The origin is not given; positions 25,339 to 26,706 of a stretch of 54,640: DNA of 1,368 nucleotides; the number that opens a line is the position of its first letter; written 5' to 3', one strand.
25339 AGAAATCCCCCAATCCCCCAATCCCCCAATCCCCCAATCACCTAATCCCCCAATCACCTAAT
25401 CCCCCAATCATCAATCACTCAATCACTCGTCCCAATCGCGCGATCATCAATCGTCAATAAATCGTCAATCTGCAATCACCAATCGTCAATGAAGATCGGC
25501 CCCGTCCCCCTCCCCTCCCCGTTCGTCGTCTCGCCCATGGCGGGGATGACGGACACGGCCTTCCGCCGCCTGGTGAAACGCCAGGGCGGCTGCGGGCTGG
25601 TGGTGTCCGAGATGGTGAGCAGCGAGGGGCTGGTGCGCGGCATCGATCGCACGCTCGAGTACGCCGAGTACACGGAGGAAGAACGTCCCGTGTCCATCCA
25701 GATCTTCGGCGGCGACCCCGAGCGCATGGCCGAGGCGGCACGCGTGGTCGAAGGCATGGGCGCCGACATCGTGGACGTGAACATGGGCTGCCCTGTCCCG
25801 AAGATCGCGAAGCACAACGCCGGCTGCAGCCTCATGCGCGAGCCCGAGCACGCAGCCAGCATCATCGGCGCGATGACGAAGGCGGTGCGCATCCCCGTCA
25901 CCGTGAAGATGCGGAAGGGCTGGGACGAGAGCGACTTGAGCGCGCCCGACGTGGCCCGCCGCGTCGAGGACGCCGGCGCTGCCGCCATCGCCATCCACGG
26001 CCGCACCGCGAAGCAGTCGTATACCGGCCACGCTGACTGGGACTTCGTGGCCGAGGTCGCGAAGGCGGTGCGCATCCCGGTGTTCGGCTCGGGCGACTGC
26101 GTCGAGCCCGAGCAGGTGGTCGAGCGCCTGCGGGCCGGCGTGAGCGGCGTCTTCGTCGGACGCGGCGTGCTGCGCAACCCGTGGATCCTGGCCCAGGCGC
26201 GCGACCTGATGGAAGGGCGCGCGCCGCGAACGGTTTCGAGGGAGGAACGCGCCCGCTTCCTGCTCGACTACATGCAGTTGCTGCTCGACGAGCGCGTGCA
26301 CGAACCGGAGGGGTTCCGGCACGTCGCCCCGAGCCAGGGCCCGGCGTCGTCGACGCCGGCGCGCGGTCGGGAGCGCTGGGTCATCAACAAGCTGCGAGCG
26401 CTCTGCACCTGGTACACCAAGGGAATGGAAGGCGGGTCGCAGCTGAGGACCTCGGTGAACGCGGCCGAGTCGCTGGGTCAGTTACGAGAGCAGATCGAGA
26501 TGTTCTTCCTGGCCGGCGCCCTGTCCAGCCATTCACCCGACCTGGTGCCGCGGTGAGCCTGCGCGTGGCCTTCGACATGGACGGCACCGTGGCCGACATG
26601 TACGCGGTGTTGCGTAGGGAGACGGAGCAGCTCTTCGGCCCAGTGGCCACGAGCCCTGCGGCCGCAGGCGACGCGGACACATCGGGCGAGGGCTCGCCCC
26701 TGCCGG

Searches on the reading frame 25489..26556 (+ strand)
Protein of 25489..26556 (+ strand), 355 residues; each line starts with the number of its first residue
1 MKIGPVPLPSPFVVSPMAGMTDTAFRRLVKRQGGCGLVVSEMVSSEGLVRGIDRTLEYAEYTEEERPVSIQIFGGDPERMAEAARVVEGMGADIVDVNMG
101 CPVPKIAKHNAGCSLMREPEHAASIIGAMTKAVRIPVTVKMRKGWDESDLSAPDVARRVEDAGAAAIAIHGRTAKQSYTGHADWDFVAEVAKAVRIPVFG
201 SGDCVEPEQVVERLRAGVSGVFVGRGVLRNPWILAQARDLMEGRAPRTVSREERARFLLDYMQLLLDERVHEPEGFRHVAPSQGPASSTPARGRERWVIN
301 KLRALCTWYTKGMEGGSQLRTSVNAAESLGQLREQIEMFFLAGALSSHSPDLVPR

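Call 48: search_protein_families(library=pfam, proteins=[window:25489-26556:+], max_evalue=0.00001)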
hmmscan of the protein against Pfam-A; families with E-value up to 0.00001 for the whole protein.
window:25489-26556:+ (355 aa): 3 families
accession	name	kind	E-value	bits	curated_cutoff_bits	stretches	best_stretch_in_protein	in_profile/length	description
PF01207.24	Dus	-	4.5e-78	262.9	20.4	1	14-281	2-270/311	Dihydrouridine synthase (Dus)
PF00977.27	His_biosynth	-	4.3e-06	26.8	23.6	0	142-225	137-220/228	Histidine biosynthesis protein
PF01180.27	DHO_dh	-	5.3e-06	26.3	27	0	47-142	75-165/291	Dihydroorotate dehydrogenase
